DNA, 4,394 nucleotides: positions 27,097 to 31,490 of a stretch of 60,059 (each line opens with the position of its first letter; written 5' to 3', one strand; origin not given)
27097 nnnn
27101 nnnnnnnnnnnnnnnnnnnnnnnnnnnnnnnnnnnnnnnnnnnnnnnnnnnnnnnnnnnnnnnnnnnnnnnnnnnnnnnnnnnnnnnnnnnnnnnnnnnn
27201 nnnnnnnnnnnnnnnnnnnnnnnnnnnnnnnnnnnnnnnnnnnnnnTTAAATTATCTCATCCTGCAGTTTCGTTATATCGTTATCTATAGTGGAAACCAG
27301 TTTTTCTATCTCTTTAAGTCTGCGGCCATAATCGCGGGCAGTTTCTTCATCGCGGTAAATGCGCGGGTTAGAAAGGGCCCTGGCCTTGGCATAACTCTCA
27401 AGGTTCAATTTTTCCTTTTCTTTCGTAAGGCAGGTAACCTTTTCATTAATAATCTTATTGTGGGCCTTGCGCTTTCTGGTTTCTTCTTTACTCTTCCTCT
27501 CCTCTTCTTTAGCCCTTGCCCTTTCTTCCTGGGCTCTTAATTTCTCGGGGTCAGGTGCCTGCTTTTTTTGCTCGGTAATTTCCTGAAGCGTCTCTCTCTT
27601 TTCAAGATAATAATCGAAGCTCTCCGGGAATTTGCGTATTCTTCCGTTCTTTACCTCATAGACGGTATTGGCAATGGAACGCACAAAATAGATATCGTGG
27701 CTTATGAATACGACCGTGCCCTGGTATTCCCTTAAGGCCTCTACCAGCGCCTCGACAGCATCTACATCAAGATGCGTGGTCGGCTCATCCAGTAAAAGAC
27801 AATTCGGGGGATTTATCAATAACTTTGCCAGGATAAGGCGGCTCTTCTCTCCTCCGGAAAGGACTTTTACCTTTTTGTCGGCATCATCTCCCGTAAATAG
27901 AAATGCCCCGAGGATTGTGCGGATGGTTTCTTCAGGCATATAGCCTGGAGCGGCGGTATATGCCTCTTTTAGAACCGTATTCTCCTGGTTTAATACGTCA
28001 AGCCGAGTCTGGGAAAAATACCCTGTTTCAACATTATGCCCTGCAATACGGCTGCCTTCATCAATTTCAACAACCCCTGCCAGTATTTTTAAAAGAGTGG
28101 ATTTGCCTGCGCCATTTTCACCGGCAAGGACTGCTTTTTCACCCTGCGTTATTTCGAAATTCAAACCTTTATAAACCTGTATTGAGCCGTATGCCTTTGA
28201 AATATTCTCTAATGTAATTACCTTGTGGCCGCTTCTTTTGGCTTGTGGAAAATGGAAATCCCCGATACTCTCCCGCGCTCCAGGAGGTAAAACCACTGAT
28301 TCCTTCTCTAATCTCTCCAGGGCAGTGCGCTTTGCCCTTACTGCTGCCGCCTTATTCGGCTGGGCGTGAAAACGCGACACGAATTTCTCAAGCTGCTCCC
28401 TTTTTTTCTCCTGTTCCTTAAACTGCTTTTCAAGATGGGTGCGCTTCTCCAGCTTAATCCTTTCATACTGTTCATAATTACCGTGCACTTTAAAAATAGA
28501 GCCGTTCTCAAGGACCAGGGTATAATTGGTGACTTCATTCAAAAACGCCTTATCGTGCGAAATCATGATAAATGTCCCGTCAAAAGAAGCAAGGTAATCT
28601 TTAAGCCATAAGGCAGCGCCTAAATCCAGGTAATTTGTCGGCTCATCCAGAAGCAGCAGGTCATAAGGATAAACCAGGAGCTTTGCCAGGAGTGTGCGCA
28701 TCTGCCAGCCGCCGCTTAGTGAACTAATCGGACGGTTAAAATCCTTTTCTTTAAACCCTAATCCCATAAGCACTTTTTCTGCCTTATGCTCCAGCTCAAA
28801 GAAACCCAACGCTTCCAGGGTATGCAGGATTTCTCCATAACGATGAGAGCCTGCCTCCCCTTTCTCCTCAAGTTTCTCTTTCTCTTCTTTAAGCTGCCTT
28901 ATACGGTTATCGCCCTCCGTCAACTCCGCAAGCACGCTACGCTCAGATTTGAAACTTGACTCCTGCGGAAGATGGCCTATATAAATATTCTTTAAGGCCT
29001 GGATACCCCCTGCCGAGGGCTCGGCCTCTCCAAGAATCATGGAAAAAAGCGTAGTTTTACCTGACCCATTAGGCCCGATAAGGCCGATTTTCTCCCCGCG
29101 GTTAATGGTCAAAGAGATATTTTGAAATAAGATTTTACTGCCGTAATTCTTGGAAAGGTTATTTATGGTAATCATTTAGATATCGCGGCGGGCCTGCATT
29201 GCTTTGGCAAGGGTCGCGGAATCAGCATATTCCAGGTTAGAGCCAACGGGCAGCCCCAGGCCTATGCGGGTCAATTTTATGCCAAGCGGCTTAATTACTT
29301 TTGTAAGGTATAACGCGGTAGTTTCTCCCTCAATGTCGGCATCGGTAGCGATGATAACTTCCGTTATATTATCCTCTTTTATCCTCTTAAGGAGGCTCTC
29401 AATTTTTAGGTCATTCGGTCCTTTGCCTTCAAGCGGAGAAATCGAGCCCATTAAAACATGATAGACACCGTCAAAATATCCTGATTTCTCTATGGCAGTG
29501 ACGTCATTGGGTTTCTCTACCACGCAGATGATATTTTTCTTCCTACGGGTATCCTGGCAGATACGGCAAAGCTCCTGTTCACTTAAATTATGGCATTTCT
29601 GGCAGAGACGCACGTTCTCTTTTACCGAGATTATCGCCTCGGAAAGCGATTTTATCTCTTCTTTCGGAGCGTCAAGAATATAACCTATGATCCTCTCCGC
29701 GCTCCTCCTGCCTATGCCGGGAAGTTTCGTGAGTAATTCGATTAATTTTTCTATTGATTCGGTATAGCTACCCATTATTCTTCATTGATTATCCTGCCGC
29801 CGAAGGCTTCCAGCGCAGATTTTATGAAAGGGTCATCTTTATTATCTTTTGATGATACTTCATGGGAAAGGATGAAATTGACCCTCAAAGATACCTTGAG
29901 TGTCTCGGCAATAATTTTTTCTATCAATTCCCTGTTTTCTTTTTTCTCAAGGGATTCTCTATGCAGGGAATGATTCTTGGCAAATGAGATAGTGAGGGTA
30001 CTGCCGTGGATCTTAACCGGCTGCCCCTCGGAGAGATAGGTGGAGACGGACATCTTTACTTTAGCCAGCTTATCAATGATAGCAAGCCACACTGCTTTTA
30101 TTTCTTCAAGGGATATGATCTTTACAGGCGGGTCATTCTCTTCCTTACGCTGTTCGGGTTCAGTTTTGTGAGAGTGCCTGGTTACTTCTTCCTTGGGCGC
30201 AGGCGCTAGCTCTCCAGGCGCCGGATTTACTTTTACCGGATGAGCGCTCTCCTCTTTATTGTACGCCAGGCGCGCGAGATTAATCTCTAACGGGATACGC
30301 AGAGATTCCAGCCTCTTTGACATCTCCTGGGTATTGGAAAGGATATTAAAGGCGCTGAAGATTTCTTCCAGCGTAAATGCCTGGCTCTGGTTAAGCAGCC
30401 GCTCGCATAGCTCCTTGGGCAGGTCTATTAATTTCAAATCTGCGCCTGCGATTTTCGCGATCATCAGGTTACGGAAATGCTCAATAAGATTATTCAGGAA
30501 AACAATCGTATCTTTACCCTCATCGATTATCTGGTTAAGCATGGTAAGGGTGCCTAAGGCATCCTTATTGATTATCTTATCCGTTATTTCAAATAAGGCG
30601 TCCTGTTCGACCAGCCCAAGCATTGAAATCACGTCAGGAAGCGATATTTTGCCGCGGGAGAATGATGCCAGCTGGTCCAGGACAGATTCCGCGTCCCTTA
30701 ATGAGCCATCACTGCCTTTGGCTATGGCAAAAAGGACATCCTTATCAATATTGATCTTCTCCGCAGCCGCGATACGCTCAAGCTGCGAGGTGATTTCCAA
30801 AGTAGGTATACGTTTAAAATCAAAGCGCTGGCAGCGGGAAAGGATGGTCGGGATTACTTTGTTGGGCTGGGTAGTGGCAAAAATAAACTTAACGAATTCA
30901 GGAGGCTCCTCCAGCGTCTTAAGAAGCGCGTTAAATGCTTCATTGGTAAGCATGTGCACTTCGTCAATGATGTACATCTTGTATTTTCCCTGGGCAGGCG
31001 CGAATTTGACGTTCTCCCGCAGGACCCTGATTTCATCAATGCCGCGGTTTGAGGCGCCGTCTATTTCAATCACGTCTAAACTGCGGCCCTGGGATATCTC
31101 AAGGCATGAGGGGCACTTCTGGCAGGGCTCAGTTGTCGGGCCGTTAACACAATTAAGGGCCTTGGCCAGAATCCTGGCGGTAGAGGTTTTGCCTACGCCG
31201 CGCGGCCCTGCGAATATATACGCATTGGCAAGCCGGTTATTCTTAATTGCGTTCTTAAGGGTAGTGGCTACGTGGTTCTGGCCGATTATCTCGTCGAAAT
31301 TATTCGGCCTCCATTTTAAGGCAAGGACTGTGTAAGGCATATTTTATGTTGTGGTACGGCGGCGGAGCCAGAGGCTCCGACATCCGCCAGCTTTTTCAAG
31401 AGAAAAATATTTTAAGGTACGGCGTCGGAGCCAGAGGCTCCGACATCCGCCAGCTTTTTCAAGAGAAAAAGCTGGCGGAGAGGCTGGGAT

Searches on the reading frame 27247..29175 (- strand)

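Call 59: search_protein_families(library=ncbifam, proteins=[window:27247-29175:-], max_evalue=1e-10)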
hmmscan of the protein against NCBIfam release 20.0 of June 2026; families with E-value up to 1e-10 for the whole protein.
window:27247-29175:- (642 aa): 176 families (the best 25 are shown)
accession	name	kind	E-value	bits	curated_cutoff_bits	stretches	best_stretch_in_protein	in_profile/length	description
NF000355.4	ribo_prot_ABC_F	equivalog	3.6e-140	468.1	380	2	2-505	3-496/499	ribosomal protection-like ABC-F family protein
NF007921.0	PRK10636.1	equivalog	1.6e-115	386.8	917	1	1-612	1-597/638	ABC transporter ATP-binding protein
NF011646.0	PRK15064.1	equivalog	4.5e-115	385.1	762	1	1-528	1-528/530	ABC-F family ATPase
TIGR03719.1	ABC_ABC_ChvD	subfamily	3.2e-110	369.3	806.75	3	62-453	66-458/552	energy-dependent translational throttle protein EttA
NF008775.0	PRK11819.1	equivalog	7.5e-107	358.2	599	3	61-454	67-461/556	energy-dependent translational throttle protein EttA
NF008358.0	PRK11147.1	equivalog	2.8e-101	339.7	936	3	110-488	117-490/635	ABC transporter ATP-binding protein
NF050005.1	ABC_ATPase_Uup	equivalog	6.3e-100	335.2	900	1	1-613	3-607/636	ATP-binding cassette ATPase Uup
NF000168.2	ABCF_Msr_all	exception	6e-97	325.2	680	3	190-515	138-485/487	Msr family ABC-F type ribosomal protection protein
NF000170.2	ABCF_Vga_all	exception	4.3e-88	296.1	725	2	311-539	263-485/521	Vga family ABC-F type ribosomal protection protein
NF000171.1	ABCF_producer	exception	4.9e-88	295.9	800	3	3-278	5-293/541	TlrC/CarA/OleB/SrmB family ABC-F type ribosomal protection protein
NF000514.1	ABCF_OptrA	exception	2.3e-84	283.9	1450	1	6-572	25-595/655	ABC-F type ribosomal protection protein OptrA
NF000169.2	ABCF_Sal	exception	4e-84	283.2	725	2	126-535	104-528/542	Sal family ABC-F type ribosomal protection protein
NF043038.1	ABCF_CplR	exception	8.7e-79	265.6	780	2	317-539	284-500/544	ABC-F type ribosomal protection protein CplR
NF000166.1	ABCF_CarA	exception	3.6e-68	230.1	1050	2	3-274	7-299/556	ABC-F type ribosomal protection protein Car(A)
NF000167.2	ABCF_Lsa_all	exception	7.6e-62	209.9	750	4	133-277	98-234/492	Lsa family ABC-F type ribosomal protection protein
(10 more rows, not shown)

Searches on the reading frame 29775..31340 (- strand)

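Call 59: search_protein_families(library=ncbifam, proteins=[window:29775-31340:-], max_evalue=1e-10)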
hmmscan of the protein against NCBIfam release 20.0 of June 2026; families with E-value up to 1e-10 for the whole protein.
window:29775-31340:- (521 aa): 68 families (the best 25 are shown)
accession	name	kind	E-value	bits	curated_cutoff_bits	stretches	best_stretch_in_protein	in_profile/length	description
NF004046.1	PRK05563.1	equivalog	1e-152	510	400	1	3-498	2-529/567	DNA polymerase III subunit gamma/tau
NF011512.0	PRK14950.1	equivalog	6.3e-144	481.3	593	2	3-398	3-401/585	DNA polymerase III subunits gamma and tau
NF011526.0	PRK14965.1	equivalog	9.3e-144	480.4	670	1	1-359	1-359/578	DNA polymerase III subunits gamma and tau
TIGR02397.1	dnaX_nterm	equivalog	3.5e-138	460.7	250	1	3-358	1-354/355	DNA polymerase III subunit gamma/tau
NF011510.0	PRK14948.1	equivalog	4.9e-133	445.1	593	1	3-401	5-404/640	DNA polymerase III subunit gamma/tau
NF004962.0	PRK06305.1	equivalog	2e-123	413.1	559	1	2-358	3-348/465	DNA polymerase III subunits gamma and tau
NF005942.0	PRK07994.1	equivalog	1.6e-120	404.1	613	1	1-302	1-302/655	DNA polymerase III subunit gamma/tau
NF011531.0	PRK14971.1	equivalog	8.1e-120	401.5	685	1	3-395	4-396/614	DNA polymerase III subunit gamma/tau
NF006585.0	PRK09111.1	equivalog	9e-120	401.1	604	1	2-361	26-390/616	DNA polymerase III subunit gamma/tau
NF005173.0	PRK06647.1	equivalog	4.5e-119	398.9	623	1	1-362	1-360/568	DNA polymerase III subunits gamma and tau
NF011523.0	PRK14962.1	equivalog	7.7e-117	390.9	576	1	5-496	3-455/474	DNA polymerase III subunits gamma and tau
NF011514.0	PRK14953.1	equivalog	4.4e-116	388.7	536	1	1-477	1-468/488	DNA polymerase III subunits gamma and tau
NF005846.3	PRK07764.1-6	equivalog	3.5e-113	379.8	625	1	8-358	4-359/628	DNA polymerase III subunit gamma and tau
NF006280.0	PRK08451.1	equivalog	9.4e-107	358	572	1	4-298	2-294/535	DNA polymerase III subunit gamma/tau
NF004549.0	PRK05896.1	equivalog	3e-106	356.6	578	1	8-424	8-429/642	DNA polymerase III subunits gamma and tau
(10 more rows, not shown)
